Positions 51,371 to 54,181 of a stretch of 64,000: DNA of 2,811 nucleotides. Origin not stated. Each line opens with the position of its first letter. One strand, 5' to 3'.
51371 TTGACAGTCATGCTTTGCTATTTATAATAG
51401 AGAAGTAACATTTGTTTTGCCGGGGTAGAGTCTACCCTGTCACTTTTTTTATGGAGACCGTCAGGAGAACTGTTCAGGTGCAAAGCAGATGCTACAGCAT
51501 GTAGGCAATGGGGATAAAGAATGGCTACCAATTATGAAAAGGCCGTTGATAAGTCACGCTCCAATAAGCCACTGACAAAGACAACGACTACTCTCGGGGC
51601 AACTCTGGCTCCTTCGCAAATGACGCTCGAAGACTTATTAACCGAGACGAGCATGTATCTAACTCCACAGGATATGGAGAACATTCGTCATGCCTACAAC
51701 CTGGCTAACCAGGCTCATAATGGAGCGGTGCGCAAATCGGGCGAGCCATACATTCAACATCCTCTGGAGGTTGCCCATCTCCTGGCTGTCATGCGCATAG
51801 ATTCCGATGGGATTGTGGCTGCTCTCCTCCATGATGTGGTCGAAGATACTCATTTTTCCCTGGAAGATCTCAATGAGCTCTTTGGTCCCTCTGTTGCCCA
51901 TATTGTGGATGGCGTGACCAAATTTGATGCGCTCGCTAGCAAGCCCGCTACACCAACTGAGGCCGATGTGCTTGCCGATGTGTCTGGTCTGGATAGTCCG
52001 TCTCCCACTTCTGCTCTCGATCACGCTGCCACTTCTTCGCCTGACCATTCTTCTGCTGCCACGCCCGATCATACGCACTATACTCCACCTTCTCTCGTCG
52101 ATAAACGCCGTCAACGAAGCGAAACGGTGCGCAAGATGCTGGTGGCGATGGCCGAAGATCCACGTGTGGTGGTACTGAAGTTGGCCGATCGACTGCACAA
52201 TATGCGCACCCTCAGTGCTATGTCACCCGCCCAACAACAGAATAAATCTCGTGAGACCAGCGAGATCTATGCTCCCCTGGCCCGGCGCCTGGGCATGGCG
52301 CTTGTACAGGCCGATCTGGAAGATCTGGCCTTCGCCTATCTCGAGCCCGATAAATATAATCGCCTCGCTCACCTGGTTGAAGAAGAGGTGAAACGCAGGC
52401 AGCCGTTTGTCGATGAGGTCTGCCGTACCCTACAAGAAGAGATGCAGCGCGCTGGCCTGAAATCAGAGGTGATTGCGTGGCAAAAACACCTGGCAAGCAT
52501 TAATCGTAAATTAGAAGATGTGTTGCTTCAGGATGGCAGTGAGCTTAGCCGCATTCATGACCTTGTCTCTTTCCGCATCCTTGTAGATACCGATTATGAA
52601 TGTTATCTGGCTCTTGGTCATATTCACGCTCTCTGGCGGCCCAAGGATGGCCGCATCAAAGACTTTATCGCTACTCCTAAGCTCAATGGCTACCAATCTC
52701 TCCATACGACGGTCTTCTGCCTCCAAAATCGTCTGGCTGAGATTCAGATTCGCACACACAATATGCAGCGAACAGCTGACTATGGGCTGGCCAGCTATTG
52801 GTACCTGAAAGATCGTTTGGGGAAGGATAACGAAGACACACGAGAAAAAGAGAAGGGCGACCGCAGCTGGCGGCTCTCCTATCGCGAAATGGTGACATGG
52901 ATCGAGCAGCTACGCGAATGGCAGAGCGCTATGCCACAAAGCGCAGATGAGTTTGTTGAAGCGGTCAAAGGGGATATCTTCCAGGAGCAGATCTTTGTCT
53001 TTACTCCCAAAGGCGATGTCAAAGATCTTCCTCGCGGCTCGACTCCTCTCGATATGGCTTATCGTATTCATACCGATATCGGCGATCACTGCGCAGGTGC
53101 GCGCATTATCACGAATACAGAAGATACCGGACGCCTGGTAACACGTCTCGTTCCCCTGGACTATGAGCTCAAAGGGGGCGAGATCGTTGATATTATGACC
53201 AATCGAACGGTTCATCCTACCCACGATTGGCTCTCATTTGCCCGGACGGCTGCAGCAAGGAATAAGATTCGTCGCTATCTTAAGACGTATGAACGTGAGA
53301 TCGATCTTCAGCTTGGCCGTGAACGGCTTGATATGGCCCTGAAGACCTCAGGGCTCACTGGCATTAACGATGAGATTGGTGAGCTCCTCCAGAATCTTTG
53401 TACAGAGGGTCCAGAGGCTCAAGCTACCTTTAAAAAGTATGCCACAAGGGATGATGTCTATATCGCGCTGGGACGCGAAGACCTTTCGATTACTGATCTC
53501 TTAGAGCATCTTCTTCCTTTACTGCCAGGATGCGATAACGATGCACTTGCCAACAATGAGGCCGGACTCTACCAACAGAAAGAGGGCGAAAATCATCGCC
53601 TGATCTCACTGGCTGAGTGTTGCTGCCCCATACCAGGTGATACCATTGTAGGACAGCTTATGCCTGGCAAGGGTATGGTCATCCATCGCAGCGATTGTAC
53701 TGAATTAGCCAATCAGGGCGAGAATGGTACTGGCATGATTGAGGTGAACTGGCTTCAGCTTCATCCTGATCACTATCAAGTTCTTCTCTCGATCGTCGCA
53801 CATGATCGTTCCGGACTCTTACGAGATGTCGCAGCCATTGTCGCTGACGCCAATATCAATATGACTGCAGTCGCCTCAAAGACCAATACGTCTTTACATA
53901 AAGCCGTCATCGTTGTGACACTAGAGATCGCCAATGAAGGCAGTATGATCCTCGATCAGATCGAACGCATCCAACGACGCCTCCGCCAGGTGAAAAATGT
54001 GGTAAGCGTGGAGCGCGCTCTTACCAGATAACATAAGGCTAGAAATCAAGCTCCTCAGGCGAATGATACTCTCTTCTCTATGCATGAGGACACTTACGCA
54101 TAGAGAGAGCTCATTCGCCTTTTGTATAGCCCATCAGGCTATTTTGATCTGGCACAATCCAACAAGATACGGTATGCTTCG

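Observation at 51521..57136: Two adjacent long RelA/SpoT homologues: one with intact HD hydrolase, one with degenerate hydrolase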

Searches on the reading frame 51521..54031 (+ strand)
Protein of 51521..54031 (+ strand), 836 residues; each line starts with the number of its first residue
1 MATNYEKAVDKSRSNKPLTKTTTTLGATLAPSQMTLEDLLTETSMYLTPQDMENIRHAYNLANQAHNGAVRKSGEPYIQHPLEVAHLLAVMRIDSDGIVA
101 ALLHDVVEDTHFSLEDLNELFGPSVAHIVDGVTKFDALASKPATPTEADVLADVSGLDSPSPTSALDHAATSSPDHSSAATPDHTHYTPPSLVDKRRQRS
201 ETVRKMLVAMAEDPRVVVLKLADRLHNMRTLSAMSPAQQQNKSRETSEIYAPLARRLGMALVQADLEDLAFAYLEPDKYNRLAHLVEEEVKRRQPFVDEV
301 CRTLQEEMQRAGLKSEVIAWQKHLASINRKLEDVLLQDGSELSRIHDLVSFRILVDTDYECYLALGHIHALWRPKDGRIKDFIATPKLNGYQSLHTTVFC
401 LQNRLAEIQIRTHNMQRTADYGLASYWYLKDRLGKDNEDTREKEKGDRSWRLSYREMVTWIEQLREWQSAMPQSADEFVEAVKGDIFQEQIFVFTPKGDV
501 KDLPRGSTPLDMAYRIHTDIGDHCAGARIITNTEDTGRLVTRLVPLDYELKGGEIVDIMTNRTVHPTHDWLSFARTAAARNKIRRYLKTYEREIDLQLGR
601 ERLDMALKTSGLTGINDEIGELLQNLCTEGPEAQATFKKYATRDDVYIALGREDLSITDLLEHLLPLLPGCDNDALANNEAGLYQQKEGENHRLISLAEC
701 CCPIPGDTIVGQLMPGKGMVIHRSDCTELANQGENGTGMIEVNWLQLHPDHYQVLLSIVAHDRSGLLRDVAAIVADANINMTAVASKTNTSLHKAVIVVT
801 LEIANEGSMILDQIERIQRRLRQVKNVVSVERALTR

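Call 3: search_protein_families(library=pfam, proteins=[window:51521-54031:+], max_evalue=0.01)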
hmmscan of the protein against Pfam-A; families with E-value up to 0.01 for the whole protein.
window:51521-54031:+ (836 aa): 9 families
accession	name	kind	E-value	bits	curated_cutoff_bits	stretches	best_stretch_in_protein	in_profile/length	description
PF13328.12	HD_4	-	2.1e-46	157.9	27.2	2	194-259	90-155/156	HD domain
PF04607.23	RelA_SpoT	-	7.6e-28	97.5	27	1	322-431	4-110/113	Region found in RelA / SpoT proteins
PF02824.27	TGS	-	6.7e-19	68.1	22.2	1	491-560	1-60/60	TGS domain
PF13291.12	ACT_4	-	3e-13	50.7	27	1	751-832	4-80/80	ACT domain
PF01966.28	HD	-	7.5e-10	39.5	22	1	77-228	1-116/116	HD domain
PF19296.4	RelA_AH_RIS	-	1.2e-07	32.4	23.8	0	573-669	3-87/185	RelA/SpoT, AH and RIS domains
PF01842.31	ACT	-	1.6e-06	28.2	27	1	755-799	2-47/66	ACT domain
PF22629.2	ACT_AHAS_ss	-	3.7e-05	24.2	27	1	756-818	1-63/67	AHAS small subunit-like ACT domain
PF09177.16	STX6_10_61_N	-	0.0057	17.6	29.4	0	226-305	15-96/99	Syntaxin 6/10/61, N-terminal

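Call 5: search_protein_families(library=ncbifam, proteins=[window:51521-54031:+], max_evalue=0.01)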
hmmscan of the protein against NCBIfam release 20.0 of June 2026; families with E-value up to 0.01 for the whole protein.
window:51521-54031:+ (836 aa): 7 families
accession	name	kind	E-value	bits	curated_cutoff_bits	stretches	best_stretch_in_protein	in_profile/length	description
TIGR00691.1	spoT_relA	subfamily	8.1e-181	602.8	499.2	1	58-830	1-685/687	RelA/SpoT family protein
NF008303.0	PRK11092.1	equivalog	1.1e-150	503.1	947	2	193-832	109-699/702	bifunctional GTP diphosphokinase/guanosine-3',5'-bis pyrophosphate 3'-pyrophosphohydrolase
NF008124.0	PRK10872.1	equivalog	8.2e-122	408.1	728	2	200-832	132-740/744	GTP diphosphokinase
NF006352.0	PRK08577.1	equivalog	5.7e-05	23.2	140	1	754-828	57-130/136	hypothetical protein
NF007171.0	PRK09602.1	subfamily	0.00019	20.4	387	1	502-561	345-396/397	YchF-related putative GTPase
NF004976.0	PRK06349.1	subfamily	0.00074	18.7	205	1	748-831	344-427/430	homoserine dehydrogenase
NF001220.0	PRK00194.1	equivalog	0.0096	16.3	74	0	753-810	3-61/90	ACT domain-containing protein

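Call 6: search_solved_structures(query=window:51521-54031:+, show_alignments=3, max_evalue=1e-20)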
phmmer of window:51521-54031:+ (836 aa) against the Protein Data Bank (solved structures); distinct sequences matched with E-value up to 1e-20: 16.
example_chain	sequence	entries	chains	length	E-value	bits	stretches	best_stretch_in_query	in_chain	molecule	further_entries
8fr8_I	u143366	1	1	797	3.7e-140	471.8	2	199-804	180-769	GTP pyrophosphokinase RelA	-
6yxa_A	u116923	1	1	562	6.8e-117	394.9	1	195-655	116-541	GTP pyrophosphokinase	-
5iqr_8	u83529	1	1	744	8.4e-104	351.6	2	199-613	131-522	GTP pyrophosphokinase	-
5kps_A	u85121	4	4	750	8.8e-104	351.5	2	199-613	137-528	GTP pyrophosphokinase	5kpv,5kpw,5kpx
7oiw_A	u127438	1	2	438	1.1e-97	331.4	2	194-527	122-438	GTP pyrophosphokinase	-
5l3p_z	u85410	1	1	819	8.6e-97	328.4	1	199-613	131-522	GTP pyrophosphokinase,GTP pyrophosphokinase,GTP pyrophosphokinase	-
5xnx_A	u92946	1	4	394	1.2e-88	301.5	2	199-483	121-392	Bifunctional (p)ppGpp synthase/hydrolase RelA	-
8acu_A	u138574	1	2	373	8.3e-83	282.2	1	195-443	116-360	GTP pyrophosphokinase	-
1vj7_A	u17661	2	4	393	1.1e-81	278.5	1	197-440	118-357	Bifunctional RELA/SPOT | Bifunctional (p)ppGpp synthase/hydrolase RelA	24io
6s2v_A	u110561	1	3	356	9.3e-76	258.8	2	196-417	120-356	(P)ppGpp synthetase I, SpoT/RelA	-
7ohg_A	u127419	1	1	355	9.3e-76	258.8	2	196-417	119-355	Guanosine-3',5'-bis(Diphosphate) 3'-pyrophosphohydrolase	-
6s2t_A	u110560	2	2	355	9.8e-76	258.8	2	196-417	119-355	(P)ppGpp synthetase I, SpoT/RelA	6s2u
7qpr_A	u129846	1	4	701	6.4e-62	213.1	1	44-139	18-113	ACT domain protein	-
9s6k_B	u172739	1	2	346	2.5e-60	207.8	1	192-422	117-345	GTP pyrophosphokinase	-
6htq_x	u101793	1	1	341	2.4e-42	148.4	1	489-656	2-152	GTP pyrophosphokinase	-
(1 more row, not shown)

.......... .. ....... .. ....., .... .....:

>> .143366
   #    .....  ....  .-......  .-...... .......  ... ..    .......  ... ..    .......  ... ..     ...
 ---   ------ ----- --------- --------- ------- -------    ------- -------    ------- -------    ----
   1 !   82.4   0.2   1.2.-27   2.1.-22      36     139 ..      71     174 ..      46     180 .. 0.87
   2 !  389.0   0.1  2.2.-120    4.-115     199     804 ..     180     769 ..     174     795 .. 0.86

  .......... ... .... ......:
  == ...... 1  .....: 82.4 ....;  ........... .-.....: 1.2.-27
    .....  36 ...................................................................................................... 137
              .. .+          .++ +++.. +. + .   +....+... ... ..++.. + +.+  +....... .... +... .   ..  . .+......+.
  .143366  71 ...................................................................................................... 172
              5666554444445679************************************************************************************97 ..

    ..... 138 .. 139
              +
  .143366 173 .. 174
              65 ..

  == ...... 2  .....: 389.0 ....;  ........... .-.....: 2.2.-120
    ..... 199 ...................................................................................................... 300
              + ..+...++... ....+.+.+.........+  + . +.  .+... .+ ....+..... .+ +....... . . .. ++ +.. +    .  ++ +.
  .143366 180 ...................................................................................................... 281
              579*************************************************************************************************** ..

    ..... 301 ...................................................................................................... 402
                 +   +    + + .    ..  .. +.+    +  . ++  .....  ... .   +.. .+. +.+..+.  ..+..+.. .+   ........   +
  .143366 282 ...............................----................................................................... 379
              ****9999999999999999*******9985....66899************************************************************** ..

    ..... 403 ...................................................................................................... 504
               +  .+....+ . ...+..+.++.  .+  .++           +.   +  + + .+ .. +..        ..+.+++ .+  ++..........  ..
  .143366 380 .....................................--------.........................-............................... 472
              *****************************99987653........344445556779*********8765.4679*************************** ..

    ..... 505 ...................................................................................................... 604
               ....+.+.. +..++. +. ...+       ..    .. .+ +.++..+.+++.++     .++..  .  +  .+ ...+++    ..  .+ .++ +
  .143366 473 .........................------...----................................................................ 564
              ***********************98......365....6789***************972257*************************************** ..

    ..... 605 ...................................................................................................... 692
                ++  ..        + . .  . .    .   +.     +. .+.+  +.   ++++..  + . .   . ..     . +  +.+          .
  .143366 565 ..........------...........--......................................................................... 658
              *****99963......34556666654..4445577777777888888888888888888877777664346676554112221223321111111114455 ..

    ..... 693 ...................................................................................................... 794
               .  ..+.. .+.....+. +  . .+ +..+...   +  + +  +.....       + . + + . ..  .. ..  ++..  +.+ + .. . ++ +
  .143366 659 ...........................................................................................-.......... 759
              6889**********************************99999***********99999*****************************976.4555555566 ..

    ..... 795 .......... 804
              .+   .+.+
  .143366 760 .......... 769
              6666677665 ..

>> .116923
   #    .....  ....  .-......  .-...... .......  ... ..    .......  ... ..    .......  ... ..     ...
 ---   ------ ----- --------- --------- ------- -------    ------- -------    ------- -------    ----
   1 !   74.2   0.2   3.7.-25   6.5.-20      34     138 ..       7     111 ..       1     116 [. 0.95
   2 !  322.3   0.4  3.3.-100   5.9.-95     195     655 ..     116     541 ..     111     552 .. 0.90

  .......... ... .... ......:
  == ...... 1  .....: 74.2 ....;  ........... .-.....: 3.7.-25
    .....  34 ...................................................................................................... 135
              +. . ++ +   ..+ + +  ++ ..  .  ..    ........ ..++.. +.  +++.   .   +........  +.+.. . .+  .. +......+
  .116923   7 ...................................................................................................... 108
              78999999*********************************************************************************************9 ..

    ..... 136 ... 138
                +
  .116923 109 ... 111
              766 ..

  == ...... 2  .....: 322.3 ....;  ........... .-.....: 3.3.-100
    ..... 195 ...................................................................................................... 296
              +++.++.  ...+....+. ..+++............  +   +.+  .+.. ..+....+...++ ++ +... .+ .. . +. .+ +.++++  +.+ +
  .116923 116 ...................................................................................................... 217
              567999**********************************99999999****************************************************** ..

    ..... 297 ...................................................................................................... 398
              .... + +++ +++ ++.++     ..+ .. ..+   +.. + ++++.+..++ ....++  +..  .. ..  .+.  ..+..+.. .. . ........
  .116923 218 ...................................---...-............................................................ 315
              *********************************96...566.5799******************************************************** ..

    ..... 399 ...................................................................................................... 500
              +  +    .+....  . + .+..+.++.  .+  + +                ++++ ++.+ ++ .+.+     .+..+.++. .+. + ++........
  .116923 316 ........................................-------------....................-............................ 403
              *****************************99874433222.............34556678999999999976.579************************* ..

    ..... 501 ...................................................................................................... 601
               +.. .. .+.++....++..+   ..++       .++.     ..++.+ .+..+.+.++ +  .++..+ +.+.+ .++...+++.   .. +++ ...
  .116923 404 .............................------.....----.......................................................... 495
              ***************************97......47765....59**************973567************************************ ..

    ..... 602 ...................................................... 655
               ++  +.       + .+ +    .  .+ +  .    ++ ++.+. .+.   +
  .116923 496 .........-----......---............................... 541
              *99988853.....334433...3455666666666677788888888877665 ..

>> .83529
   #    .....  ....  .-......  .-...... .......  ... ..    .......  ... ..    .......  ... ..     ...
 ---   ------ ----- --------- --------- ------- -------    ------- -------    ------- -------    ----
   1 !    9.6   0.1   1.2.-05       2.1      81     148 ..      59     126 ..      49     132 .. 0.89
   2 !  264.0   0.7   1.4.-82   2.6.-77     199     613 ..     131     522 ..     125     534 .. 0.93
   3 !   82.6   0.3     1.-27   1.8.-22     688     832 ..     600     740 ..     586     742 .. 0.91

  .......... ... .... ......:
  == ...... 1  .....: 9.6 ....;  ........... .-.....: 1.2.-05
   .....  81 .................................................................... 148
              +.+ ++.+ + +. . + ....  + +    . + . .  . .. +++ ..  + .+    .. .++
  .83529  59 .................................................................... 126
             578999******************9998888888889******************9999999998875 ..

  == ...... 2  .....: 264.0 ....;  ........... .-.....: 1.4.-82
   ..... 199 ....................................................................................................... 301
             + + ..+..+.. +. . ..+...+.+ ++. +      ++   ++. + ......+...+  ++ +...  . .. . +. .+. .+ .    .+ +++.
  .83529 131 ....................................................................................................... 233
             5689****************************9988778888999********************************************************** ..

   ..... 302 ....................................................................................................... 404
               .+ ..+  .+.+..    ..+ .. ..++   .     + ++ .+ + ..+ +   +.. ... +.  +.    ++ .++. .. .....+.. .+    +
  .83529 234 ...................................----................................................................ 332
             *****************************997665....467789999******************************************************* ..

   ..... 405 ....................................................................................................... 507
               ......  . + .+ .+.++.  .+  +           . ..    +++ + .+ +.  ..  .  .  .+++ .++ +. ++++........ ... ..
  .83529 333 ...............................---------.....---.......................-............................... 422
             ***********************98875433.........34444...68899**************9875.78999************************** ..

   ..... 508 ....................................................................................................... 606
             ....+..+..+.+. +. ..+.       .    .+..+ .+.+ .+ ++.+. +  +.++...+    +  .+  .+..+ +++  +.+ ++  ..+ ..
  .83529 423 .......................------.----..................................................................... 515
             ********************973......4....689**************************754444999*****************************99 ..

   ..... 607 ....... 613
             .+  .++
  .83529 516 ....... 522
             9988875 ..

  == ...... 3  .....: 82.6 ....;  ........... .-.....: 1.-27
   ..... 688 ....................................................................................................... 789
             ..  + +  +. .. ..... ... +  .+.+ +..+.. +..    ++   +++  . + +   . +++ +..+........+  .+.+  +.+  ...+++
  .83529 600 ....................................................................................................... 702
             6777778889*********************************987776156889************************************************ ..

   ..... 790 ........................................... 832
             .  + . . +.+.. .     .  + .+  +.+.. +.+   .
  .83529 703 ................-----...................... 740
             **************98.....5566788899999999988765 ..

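Call 78: list_cluster_members(proteins=[window:51521-54031:+, window:54722-57136:+])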
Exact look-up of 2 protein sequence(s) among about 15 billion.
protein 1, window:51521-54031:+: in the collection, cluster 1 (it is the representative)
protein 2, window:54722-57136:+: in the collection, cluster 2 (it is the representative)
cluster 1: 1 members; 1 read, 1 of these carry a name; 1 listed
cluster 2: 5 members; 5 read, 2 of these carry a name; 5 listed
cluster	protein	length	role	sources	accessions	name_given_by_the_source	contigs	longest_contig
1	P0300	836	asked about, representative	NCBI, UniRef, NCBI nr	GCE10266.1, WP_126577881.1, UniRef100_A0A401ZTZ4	RelA/SpoT family protein [Tengunoibacter tsumagoiensis] | (P)ppGpp synthetase n=1 Tax=Tengunoibacter tsumagoiensis TaxID=2014871 ...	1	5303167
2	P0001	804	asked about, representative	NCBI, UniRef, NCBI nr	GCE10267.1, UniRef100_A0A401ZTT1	(p)ppGpp synthetase [Tengunoibacter tsumagoiensis] | (P)ppGpp synthetase n=2 Tax=Tengunoibacter tsumagoiensis TaxID=2014871 ...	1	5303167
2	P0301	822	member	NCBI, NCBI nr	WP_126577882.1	RelA/SpoT family protein [Tengunoibacter tsumagoiensis]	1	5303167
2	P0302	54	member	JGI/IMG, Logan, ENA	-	-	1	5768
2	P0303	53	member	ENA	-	-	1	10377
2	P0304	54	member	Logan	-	-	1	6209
